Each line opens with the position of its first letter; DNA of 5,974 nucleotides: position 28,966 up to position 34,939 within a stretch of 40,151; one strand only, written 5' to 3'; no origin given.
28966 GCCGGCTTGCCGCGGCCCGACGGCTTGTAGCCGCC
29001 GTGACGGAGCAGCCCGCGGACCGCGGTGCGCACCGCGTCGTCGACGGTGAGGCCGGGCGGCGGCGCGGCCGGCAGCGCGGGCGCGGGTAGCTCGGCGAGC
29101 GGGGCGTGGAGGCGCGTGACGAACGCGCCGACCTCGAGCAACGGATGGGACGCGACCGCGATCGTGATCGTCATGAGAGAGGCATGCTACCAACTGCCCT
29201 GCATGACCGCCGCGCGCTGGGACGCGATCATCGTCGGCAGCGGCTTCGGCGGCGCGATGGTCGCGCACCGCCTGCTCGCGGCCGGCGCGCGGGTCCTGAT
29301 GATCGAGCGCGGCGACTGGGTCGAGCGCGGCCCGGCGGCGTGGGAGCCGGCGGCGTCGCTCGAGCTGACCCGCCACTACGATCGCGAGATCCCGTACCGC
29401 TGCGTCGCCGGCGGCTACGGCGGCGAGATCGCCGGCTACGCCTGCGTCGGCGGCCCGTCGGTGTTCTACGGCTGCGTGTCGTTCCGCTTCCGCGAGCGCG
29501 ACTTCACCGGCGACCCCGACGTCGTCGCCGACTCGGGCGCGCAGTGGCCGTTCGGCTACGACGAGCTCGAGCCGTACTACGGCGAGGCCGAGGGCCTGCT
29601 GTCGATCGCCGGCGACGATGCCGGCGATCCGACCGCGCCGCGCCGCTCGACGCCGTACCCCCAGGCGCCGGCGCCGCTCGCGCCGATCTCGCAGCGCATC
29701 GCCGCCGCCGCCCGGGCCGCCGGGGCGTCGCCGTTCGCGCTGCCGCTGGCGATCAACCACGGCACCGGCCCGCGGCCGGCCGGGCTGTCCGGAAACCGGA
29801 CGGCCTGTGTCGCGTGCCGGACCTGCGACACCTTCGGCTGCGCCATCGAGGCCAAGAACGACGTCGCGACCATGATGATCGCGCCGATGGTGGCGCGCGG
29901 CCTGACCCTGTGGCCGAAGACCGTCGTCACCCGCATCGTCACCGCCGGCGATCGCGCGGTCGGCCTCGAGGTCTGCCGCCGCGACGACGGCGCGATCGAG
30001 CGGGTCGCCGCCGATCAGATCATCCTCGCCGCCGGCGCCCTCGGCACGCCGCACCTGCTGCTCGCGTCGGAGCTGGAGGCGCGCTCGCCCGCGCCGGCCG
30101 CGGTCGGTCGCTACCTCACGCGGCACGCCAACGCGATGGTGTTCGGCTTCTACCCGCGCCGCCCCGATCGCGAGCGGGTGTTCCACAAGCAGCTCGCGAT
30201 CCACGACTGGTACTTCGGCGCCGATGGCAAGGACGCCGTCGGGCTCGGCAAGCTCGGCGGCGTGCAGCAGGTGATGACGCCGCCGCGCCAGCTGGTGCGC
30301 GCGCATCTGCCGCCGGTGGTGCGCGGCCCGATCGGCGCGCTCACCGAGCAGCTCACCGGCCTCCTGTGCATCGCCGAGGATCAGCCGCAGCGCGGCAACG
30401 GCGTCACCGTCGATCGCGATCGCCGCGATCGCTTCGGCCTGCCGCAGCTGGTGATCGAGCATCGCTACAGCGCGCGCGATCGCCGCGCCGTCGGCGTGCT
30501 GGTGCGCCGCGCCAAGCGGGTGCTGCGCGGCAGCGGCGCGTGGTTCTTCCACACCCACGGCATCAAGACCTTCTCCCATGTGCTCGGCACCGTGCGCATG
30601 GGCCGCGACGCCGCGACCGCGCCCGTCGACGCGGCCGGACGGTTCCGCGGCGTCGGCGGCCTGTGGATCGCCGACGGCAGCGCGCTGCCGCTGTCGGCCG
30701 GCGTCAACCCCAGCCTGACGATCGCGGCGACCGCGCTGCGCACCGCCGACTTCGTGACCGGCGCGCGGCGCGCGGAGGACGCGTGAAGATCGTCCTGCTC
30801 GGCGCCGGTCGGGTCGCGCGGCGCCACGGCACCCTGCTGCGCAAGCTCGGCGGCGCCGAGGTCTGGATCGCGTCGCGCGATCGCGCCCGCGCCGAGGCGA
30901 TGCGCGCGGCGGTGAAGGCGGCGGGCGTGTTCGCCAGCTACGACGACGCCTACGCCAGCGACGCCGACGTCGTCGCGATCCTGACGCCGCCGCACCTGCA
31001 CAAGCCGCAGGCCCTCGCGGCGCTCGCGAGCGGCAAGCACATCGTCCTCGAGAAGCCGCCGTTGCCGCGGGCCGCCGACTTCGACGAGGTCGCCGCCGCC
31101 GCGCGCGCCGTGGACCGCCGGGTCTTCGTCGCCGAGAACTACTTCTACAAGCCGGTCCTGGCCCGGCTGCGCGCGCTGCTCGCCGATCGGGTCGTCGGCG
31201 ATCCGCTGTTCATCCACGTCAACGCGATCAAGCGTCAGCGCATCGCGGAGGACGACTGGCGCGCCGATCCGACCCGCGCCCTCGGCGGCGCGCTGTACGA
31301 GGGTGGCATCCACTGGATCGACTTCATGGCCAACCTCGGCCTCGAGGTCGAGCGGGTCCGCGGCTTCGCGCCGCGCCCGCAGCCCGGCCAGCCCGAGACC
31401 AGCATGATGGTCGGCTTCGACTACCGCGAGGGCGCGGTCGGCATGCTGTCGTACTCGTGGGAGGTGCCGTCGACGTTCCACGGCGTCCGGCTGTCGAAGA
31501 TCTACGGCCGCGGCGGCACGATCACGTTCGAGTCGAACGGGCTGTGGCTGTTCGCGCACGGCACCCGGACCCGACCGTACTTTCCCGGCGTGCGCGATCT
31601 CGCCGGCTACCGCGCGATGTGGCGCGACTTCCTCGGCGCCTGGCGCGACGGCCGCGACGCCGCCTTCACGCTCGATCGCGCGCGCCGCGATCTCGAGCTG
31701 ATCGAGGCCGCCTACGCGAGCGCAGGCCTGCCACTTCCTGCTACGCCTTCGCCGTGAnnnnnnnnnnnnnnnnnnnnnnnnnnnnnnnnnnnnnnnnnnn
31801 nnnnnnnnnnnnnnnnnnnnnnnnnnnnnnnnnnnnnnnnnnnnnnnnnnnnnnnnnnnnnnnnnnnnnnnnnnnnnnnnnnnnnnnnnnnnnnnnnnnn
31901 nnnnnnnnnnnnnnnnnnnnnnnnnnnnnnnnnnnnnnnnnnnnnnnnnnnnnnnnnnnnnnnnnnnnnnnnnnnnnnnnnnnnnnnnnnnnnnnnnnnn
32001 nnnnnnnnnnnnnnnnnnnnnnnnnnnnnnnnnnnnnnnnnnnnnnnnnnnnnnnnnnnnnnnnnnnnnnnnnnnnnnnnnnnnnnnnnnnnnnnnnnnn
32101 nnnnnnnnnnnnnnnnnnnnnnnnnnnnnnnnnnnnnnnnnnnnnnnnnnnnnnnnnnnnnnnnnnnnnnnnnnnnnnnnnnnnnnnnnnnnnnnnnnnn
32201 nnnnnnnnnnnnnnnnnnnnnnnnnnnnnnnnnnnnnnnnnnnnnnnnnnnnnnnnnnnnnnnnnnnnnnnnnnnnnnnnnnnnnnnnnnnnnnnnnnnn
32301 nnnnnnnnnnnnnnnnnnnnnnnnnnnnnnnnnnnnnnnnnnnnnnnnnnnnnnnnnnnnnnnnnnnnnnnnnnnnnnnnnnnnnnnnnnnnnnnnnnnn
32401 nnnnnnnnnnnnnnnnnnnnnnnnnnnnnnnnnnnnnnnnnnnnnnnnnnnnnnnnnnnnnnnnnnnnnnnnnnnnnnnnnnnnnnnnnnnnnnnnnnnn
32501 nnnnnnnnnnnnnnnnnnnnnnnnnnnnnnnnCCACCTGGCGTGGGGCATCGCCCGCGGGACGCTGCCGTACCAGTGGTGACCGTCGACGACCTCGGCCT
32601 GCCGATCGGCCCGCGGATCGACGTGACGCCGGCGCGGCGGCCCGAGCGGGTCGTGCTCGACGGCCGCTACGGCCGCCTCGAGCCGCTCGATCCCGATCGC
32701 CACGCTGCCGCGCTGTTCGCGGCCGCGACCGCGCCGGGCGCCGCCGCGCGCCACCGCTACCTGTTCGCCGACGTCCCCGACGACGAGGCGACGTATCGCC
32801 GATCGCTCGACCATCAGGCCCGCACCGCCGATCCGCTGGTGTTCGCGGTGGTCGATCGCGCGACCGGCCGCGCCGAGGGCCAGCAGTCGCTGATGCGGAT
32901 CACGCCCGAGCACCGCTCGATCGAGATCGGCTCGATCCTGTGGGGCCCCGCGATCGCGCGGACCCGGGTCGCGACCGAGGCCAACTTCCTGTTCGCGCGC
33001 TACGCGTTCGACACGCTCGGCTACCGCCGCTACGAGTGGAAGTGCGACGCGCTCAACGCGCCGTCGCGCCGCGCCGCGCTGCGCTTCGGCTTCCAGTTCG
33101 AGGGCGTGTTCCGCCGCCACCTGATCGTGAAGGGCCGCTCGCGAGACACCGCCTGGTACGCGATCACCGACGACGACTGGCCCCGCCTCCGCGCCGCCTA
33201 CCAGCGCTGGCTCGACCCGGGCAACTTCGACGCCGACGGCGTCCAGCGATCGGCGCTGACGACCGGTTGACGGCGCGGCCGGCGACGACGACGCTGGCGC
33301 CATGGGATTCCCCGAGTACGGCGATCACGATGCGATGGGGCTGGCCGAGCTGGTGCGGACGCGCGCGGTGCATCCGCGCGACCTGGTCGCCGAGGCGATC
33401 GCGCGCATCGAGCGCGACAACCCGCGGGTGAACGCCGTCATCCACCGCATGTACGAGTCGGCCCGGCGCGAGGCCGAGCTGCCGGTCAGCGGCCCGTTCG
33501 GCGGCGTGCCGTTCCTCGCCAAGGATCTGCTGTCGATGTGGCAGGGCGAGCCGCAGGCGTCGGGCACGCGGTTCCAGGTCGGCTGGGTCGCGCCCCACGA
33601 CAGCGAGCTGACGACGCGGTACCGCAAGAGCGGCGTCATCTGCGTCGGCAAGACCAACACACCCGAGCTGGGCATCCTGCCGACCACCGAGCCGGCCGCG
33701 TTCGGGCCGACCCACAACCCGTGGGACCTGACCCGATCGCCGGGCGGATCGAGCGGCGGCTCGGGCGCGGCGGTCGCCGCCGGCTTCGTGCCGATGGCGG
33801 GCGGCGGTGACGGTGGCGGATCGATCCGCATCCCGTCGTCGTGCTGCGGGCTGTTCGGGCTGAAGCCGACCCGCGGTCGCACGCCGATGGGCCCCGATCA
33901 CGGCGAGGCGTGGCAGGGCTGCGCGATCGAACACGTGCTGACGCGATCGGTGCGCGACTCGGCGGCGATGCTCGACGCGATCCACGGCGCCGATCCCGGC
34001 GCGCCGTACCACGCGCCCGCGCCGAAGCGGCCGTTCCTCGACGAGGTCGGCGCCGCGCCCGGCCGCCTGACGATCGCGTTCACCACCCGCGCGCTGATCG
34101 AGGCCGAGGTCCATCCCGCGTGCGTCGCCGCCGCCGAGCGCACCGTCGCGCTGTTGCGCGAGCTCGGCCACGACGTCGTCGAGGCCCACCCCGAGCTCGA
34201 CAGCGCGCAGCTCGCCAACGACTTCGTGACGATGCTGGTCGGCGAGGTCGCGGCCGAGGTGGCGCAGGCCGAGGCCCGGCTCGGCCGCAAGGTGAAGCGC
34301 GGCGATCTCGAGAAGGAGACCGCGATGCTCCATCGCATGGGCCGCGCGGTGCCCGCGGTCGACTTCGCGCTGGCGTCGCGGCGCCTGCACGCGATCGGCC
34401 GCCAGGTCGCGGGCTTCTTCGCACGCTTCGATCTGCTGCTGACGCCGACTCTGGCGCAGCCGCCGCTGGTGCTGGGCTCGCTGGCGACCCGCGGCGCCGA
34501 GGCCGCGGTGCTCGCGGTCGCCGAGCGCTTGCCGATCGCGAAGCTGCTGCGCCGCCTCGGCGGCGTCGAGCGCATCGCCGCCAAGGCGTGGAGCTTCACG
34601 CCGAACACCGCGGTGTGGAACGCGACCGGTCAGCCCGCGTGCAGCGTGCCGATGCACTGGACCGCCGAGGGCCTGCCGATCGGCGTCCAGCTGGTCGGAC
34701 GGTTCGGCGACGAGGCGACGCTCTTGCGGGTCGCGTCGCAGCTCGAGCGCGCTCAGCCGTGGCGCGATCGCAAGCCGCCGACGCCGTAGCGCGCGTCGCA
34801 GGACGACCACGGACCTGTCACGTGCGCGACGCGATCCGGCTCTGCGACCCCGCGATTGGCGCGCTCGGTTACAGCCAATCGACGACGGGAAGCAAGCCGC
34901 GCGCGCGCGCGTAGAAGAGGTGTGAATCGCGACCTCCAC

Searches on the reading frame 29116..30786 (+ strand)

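Call 11: search_protein_families(library=pfam, proteins=[window:29116-30786:+], max_evalue=0.01)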
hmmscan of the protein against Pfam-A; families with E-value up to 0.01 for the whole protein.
window:29116-30786:+ (556 aa): 11 families
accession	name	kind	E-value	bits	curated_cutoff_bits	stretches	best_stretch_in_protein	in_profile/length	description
PF05199.19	GMC_oxred_C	-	8.8e-18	65.6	24.6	1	426-540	3-139/139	GMC oxidoreductase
PF00732.25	GMC_oxred_N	-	6.2e-15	56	23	1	225-337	105-216/218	GMC oxidoreductase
PF00890.30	FAD_binding_2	-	3.2e-09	36.9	20.4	1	244-318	138-207/414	FAD binding domain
PF01266.30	DAO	-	4.8e-06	26.8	27.9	1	36-70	1-35/353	FAD dependent oxidoreductase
PF07992.20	Pyr_redox_2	-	5.7e-06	26.4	26.1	1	36-74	2-41/291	Pyridine nucleotide-disulphide oxidoreductase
PF01494.25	FAD_binding_3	-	6.2e-05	22.8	22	1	36-72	3-39/349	FAD binding domain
PF13450.12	NAD_binding_8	-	0.00012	22.7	21.9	1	39-67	1-29/68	NAD(P)-binding Rossmann-like domain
PF00070.33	Pyr_redox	-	0.00019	22.3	22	0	37-70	2-35/82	Pyridine nucleotide-disulphide oxidoreductase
PF03486.20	HI0933_like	-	0.0022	17.9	50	0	36-67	2-33/244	HI0933-like protein Rossmann domain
PF12831.13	FAD_oxidored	-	0.0054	16.5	27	0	36-69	1-34/416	FAD dependent oxidoreductase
PF13454.12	NAD_binding_9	-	0.0063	16.9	21.8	0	38-78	1-43/155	FAD-NAD(P)-binding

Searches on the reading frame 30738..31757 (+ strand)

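Call 11: search_protein_families(library=pfam, proteins=[window:30738-31757:+], max_evalue=0.01)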
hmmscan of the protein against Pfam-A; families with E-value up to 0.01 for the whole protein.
window:30738-31757:+ (339 aa): 7 families
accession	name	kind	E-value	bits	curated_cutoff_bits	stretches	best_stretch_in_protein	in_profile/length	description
PF01408.29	GFO_IDH_MocA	-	9.4e-18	65.5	24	1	17-132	2-119/120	Oxidoreductase family, NAD-binding Rossmann fold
PF22725.1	GFO_IDH_MocA_C3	-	1.1e-15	58.2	27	1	142-262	2-123/124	GFO/IDH/MocA C-terminal domain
PF02894.22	GFO_IDH_MocA_C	-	3.2e-09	37.3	22.9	1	146-329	2-210/218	Oxidoreductase family, C-terminal alpha/beta domain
PF03807.23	F420_oxidored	-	5.3e-05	24.2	21.6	1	17-96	1-79/94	NADP oxidoreductase coenzyme F420-dependent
PF01488.26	Shikimate_DH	-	0.0018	18.8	24.3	1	16-79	13-79/138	Shikimate / quinate 5-dehydrogenase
PF03435.24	Sacchrp_dh_NADP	-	0.0026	18.5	25.1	1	18-103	1-96/129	Saccharopine dehydrogenase NADP binding domain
PF07991.19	KARI_N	-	0.0061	16.6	20.6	1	17-89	6-74/165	Acetohydroxy acid isomeroreductase, NADPH-binding domain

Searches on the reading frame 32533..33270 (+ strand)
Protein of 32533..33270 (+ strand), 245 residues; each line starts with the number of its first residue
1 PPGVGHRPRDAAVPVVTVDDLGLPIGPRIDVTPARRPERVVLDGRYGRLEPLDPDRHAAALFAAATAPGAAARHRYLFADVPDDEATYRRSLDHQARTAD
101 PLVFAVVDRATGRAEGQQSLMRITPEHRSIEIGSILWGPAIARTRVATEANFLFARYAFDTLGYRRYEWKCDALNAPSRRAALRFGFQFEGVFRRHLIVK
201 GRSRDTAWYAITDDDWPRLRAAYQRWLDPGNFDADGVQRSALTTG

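Call 11: search_protein_families(library=pfam, proteins=[window:32533-33270:+], max_evalue=0.01)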
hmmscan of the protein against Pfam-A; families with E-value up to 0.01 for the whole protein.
window:32533-33270:+ (245 aa): 2 families
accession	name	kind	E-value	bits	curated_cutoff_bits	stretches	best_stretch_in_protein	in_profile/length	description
PF13302.13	Acetyltransf_3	-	5.7e-17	63.1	25.4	1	49-188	4-138/138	Acetyltransferase (GNAT) domain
PF00583.31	Acetyltransf_1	-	0.0023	18.6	20.7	1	108-187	38-116/116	Acetyltransferase (GNAT) family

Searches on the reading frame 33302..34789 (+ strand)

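Call 11: search_protein_families(library=pfam, proteins=[window:33302-34789:+], max_evalue=0.01)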
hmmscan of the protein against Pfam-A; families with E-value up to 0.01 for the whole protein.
window:33302-34789:+ (495 aa): 1 family
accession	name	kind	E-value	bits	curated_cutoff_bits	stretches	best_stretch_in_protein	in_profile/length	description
PF01425.27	Amidase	-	2.3e-93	314.1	27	1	27-475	1-445/445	Amidase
